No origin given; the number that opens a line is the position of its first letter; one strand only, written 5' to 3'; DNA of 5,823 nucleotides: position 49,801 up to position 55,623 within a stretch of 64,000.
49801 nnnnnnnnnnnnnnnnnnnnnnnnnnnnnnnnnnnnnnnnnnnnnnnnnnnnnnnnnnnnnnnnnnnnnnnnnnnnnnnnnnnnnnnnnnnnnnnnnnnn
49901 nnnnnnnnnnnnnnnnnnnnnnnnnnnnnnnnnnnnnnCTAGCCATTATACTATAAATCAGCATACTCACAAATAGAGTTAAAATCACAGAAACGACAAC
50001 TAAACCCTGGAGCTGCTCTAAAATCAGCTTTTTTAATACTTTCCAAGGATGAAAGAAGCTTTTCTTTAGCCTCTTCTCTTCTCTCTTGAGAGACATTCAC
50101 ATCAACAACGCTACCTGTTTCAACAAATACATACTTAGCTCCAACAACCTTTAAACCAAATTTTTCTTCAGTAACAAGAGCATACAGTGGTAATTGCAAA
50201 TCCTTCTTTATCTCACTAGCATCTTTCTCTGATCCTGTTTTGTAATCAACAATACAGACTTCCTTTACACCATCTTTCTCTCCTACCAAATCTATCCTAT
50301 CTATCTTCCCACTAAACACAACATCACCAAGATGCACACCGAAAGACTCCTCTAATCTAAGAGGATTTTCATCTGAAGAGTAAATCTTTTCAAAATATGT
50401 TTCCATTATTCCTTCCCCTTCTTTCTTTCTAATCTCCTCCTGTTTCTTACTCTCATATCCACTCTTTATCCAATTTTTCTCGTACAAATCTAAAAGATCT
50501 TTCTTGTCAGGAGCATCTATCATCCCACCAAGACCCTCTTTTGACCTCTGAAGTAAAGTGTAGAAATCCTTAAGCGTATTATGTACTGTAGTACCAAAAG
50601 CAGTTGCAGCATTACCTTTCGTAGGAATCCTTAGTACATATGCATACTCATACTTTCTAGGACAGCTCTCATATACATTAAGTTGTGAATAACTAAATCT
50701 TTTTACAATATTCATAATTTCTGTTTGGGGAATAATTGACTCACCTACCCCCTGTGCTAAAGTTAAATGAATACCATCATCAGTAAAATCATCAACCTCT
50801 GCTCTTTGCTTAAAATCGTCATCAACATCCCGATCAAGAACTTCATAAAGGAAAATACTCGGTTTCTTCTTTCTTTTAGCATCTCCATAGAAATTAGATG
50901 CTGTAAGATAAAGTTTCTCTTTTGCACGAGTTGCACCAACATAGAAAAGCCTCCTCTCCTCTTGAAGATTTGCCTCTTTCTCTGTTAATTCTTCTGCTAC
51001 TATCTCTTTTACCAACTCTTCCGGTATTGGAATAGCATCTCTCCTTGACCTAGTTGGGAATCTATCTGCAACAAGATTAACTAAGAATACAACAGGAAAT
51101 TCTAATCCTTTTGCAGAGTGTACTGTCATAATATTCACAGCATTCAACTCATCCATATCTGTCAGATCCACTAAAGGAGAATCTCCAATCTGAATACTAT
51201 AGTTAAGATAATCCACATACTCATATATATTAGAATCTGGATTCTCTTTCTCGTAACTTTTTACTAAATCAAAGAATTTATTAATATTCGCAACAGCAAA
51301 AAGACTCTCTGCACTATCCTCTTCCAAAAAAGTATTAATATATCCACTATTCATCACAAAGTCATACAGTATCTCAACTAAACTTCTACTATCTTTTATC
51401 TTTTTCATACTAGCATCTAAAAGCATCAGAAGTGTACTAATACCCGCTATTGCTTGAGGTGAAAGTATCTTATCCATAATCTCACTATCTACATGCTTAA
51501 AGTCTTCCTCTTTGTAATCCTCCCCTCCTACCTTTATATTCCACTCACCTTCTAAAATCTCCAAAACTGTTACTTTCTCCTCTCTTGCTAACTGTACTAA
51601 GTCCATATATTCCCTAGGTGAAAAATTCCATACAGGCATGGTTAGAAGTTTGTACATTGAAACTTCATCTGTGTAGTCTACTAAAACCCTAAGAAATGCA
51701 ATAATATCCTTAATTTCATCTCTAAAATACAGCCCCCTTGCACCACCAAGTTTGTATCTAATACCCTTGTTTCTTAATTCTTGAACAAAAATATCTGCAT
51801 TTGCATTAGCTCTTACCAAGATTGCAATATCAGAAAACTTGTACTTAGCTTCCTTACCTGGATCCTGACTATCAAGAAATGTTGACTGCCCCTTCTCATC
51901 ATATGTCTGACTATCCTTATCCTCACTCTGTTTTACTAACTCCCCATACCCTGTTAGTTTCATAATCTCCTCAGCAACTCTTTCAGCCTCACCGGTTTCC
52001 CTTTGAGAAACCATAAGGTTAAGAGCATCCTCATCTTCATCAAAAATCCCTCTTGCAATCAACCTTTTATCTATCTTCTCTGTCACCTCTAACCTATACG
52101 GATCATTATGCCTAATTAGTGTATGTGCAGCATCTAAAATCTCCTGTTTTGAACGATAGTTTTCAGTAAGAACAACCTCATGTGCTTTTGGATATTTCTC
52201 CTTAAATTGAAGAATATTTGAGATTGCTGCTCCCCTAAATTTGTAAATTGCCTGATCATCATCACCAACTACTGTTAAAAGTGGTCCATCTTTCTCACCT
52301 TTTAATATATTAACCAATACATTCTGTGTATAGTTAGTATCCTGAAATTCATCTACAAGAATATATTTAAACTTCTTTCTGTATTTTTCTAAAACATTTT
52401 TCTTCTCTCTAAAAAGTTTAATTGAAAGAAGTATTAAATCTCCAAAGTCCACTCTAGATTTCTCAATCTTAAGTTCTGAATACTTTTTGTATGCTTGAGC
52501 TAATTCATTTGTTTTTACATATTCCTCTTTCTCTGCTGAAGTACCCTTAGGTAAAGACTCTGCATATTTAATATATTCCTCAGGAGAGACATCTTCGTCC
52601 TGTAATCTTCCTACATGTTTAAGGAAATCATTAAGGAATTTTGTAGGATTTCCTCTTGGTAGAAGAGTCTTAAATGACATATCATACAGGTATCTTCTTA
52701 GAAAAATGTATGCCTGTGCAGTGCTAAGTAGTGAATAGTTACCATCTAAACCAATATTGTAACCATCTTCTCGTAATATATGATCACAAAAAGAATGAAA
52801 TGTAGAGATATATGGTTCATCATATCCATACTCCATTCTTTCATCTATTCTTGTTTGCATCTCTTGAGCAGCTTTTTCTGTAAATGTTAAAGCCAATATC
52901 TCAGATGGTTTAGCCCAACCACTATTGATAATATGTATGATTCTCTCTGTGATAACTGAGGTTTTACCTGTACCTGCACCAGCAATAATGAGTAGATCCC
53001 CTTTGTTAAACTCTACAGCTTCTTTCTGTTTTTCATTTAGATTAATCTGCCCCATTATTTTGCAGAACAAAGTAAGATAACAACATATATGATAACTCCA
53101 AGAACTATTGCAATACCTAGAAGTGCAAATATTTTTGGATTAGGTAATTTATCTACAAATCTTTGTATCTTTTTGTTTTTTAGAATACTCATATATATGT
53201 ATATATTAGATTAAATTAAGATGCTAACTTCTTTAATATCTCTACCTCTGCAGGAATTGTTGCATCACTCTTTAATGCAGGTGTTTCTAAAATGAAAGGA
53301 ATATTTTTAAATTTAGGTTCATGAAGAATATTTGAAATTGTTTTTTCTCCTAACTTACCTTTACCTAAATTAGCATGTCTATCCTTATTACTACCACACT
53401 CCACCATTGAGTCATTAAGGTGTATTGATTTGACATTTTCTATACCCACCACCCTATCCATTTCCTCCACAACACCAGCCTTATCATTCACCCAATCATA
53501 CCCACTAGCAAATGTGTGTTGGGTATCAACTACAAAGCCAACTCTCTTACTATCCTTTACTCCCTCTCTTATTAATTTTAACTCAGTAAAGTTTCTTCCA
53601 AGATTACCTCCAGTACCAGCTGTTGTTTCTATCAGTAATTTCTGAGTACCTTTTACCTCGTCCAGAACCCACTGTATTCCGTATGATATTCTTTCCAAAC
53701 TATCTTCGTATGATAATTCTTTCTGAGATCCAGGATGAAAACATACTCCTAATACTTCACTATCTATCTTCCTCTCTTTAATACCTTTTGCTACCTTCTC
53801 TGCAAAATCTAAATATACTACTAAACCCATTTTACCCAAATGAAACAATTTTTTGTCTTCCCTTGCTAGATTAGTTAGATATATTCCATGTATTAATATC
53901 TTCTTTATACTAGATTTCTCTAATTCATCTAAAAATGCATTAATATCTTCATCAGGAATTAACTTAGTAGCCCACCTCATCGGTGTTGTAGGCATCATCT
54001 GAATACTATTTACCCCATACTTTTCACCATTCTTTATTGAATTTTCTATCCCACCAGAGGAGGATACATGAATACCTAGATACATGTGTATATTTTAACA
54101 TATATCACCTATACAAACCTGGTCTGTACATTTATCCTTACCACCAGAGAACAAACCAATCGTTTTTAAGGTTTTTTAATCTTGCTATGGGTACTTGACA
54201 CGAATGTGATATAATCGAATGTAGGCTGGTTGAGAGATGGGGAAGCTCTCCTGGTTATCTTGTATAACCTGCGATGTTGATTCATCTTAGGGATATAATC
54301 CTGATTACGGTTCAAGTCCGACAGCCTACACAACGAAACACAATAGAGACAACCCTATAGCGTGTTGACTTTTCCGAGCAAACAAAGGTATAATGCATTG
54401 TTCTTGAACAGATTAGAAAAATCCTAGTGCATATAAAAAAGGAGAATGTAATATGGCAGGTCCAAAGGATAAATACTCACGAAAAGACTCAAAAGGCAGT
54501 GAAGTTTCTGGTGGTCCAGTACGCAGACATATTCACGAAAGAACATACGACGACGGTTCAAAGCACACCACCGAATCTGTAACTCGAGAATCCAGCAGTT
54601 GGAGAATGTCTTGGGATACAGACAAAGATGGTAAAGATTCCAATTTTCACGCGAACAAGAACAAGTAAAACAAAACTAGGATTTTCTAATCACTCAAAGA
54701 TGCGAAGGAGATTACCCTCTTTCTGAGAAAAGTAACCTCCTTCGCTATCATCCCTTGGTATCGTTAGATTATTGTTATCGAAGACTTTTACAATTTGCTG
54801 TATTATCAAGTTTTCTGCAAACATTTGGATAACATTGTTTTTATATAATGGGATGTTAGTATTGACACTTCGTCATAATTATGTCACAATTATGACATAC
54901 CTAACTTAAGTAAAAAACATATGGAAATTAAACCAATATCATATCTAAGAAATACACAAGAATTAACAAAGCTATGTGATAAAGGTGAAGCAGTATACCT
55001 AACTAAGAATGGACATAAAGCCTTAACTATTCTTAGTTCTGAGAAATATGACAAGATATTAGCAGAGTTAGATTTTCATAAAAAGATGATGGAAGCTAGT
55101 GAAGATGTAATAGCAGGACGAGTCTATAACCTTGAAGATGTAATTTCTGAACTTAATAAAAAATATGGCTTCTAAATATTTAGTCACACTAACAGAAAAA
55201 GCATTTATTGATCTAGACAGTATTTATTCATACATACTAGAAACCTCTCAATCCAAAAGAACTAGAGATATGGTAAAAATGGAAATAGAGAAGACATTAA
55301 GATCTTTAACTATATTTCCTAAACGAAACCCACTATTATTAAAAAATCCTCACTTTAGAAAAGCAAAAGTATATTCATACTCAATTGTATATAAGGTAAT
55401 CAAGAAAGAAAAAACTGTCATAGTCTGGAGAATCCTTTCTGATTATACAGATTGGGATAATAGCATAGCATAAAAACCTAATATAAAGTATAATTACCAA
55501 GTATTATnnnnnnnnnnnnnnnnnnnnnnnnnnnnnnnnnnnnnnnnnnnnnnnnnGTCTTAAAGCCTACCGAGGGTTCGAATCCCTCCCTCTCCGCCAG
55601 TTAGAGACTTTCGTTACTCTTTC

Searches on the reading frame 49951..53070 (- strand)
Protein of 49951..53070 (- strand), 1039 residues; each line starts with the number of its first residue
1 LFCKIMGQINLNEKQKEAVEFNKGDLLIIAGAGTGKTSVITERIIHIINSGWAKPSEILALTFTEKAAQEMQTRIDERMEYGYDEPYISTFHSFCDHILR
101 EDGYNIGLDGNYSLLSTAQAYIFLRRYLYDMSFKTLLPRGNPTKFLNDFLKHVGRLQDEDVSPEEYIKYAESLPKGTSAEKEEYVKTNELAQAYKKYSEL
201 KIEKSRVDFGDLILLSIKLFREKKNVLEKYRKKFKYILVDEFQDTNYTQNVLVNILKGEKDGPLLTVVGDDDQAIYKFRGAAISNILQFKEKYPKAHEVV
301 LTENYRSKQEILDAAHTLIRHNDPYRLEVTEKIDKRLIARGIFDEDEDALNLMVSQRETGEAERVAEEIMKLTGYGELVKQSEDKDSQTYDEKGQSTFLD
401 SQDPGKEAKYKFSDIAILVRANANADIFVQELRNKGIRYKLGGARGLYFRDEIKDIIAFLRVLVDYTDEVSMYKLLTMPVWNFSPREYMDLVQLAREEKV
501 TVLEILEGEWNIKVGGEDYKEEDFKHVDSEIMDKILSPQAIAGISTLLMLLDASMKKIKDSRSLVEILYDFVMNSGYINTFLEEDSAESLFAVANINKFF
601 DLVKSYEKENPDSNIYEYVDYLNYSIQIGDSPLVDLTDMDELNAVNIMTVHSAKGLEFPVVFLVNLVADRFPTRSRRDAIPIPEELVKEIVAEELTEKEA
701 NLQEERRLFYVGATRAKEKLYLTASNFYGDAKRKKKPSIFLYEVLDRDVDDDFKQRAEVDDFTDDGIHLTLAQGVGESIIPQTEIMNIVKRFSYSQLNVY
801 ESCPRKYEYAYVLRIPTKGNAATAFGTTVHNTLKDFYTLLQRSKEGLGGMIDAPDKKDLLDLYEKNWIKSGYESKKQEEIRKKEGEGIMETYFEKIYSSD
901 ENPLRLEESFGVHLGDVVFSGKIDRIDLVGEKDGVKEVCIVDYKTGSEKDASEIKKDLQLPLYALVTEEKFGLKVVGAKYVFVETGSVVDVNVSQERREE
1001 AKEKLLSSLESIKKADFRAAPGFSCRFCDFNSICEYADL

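Call 8: search_protein_families(library=pfam, proteins=[window:49951-53070:-], max_evalue=0.001)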
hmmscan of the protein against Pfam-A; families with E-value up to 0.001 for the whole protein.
window:49951-53070:- (1039 aa): 8 families
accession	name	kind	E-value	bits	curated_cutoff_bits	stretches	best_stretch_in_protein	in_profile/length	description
PF00580.27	UvrD-helicase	-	2.1e-77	260.9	23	1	11-294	1-271/271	UvrD/REP helicase N-terminal domain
PF13361.12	UvrD_C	-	2.4e-51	175.6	25.6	1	299-725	1-348/350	UvrD-like helicase C-terminal domain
PF12705.13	PDDEXK_1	-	5.5e-40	138.3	22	1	791-1035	1-247/247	PD-(D/E)XK nuclease superfamily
PF13245.12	AAA_19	-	1.3e-22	80.8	25.1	1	15-279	1-134/134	AAA domain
PF13538.12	UvrD_C_2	-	2e-13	50.4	27.4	2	698-723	27-52/52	UvrD-like helicase C-terminal domain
PF13604.12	AAA_30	-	1.7e-07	31.6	27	1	11-76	2-67/191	AAA domain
PF01930.23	Cas_Cas4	-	4e-07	30.7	22.7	1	921-1034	54-158/160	Domain of unknown function DUF83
PF01443.25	Viral_helicase1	-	5.5e-05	23.5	21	0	645-665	177-197/228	Viral superfamily 1 RNA helicase core domain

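Call 30: find_related_loci(query=window:49951-53070:-, collection=genome_contigs, flank=10000)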
Query window:49951-53070:- (1039 aa) in genome_contigs; peptide patterns used: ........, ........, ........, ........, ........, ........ (x = any residue, [..] = any of these).
600 stretches matched a pattern (row limit reached: there are more); 591 encode a relative of the query (tblastn E <= 1e-3); the best 80 are kept; 80 distinct loci.
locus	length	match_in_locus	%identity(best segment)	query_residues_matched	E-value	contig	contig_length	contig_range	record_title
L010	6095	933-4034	81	6-1039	0e+0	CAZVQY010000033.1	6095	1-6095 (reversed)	MAG TPA_asm: uncultured Candidatus Saccharibacteria bacterium isolate SRP192927_co5_224 genome assembly, contig: NODE_26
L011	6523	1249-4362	73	1-1039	0e+0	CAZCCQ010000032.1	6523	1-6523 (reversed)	MAG TPA_asm: uncultured Candidatus Saccharibacteria bacterium isolate binchicken_co204_57 genome assembly, contig: NODE_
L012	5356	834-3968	63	4-1039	0e+0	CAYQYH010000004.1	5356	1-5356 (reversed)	MAG TPA_asm: uncultured Candidatus Saccharibacteria bacterium isolate SRP067234_co1_238 genome assembly, contig: k99_809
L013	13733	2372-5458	62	5-1039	0e+0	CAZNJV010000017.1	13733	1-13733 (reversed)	MAG TPA_asm: uncultured Candidatus Saccharibacteria bacterium isolate SRP263991_co3_616 genome assembly, contig: NODE_54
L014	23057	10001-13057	62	5-1039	0e+0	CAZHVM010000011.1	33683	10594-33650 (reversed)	MAG TPA_asm: uncultured Candidatus Saccharibacteria bacterium isolate SRP192927_co3_113 genome assembly, contig: NODE_24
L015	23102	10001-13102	59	8-1039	0e+0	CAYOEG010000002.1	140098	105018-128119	MAG TPA_asm: uncultured Candidatus Saccharibacteria bacterium isolate SRP294416_co1_479 genome assembly, contig: NODE_81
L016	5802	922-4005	59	4-1037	0e+0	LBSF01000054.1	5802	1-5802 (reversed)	MAG: candidate division WS6 bacterium GW2011_GWC2_36_7 US24_C0054, whole genome shotgun sequence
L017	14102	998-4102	73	4-1038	0e+0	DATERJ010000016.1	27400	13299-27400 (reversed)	MAG TPA_asm: Candidatus Dojkabacteria bacterium isolate SMAG_U9070 k141_266930, whole genome shotgun sequence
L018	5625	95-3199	59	6-1037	0e+0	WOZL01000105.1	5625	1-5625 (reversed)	MAG: Candidatus Dojkabacteria bacterium isolate WOFB23 NODE_6234_length_5625_cov_8.182944, whole genome shotgun sequence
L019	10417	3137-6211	58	9-1039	0e+0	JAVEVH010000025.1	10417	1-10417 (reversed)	MAG: Candidatus Dojkabacteria bacterium isolate BF4_117 NODE_20935_length_10417_cov_7.013022_Biofilm4, whole genome shot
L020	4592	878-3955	58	8-1039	0e+0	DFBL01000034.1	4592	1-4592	MAG TPA_asm: Candidatus Dojkabacteria bacterium UBA3081 UBA3081_contig_19552, whole genome shotgun sequence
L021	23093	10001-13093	58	6-1037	0e+0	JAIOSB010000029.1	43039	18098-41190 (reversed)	MAG: bacterium isolate SMBSF33 bin_103_k127_1219834, whole genome shotgun sequence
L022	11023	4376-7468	58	3-1039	0e+0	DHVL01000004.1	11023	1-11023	MAG TPA_asm: Candidatus Dojkabacteria bacterium UBA5209 UBA5209_contig_30248, whole genome shotgun sequence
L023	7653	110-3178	58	9-1039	0e+0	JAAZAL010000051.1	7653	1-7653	MAG: Candidatus Dojkabacteria bacterium isolate AS06rmzACSIP_421 396531_AS06, whole genome shotgun sequence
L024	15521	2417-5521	70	6-1039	0e+0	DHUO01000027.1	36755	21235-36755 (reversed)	MAG TPA_asm: Candidatus Dojkabacteria bacterium UBA5232 UBA5232_contig_9167, whole genome shotgun sequence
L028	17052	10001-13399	46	8-1037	0e+0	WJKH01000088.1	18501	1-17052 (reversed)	MAG: Candidatus Dojkabacteria bacterium isolate Bin_334 k141_4885752, whole genome shotgun sequence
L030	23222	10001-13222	39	6-1034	0e+0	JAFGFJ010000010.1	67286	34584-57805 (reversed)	MAG: Candidatus Dojkabacteria bacterium isolate Zod_Metabat.1309 k87_14644065, whole genome shotgun sequence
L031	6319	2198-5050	41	11-1035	0e+0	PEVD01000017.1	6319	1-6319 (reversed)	MAG: Candidatus Shapirobacteria bacterium CG03_land_8_20_14_0_80_40_19 CG03_land_8_20_14_0.80_scaffold_8359_c, whole gen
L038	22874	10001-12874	40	9-1034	0e+0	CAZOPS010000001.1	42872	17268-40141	MAG TPA_asm: uncultured Candidatus Saccharibacteria bacterium isolate SRP141376_co2_359 genome assembly, contig: NODE_20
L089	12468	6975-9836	37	9-1034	0e+0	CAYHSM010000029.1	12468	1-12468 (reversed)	MAG TPA_asm: uncultured Candidatus Peribacteria bacterium isolate ERP119705_co15_234 genome assembly, contig: NODE_5821_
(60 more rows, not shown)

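Call 50: search_protein_families(library=pfam, proteins=[L038:21509-22873:-], max_evalue=0.01)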
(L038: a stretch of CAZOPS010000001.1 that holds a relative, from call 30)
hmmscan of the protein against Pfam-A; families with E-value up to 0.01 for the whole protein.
L038:21509-22873:- (455 aa): 4 families
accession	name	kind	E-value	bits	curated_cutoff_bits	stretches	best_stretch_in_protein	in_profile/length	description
PF19044.6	P-loop_TraG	-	2.9e-30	105.7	25.8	1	91-395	27-345/413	TraG P-loop domain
PF12846.13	AAA_10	-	1e-15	58.1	27.5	1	93-356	21-293/362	AAA-like domain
PF01935.23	DUF87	-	4e-08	34.1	23.2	1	98-271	28-176/220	Helicase HerA, central domain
PF13401.12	AAA_22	-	0.0044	17.8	27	0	96-118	8-29/130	AAA domain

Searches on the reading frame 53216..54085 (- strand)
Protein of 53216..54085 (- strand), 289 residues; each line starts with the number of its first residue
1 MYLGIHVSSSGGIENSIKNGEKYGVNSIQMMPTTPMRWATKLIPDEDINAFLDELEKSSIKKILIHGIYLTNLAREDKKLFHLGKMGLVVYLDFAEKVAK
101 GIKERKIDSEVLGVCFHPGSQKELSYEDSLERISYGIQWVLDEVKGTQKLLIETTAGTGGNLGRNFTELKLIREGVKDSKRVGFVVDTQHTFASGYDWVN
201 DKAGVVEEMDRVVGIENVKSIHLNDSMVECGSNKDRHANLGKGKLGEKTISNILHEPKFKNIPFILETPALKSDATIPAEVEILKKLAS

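Call 8: search_protein_families(library=pfam, proteins=[window:53216-54085:-], max_evalue=0.001)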
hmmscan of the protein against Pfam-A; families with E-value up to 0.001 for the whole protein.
window:53216-54085:- (289 aa): 1 family
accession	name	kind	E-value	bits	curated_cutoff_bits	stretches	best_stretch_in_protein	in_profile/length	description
PF01261.30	AP_endonuc_2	-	9.3e-33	114.4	31.1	1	21-286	5-248/249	Xylose isomerase-like TIM barrel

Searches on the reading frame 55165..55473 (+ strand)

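Call 61: search_protein_families(library=pfam, proteins=[window:55165-55473:+], max_evalue=0.01)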
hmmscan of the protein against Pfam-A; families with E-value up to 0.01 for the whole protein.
window:55165-55473:+ (102 aa): 1 family
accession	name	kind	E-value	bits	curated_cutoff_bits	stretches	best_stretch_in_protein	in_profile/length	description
PF05016.21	ParE_toxin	-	9.5e-11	42.6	23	1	7-93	1-85/89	ParE toxin of type II toxin-antitoxin system, parDE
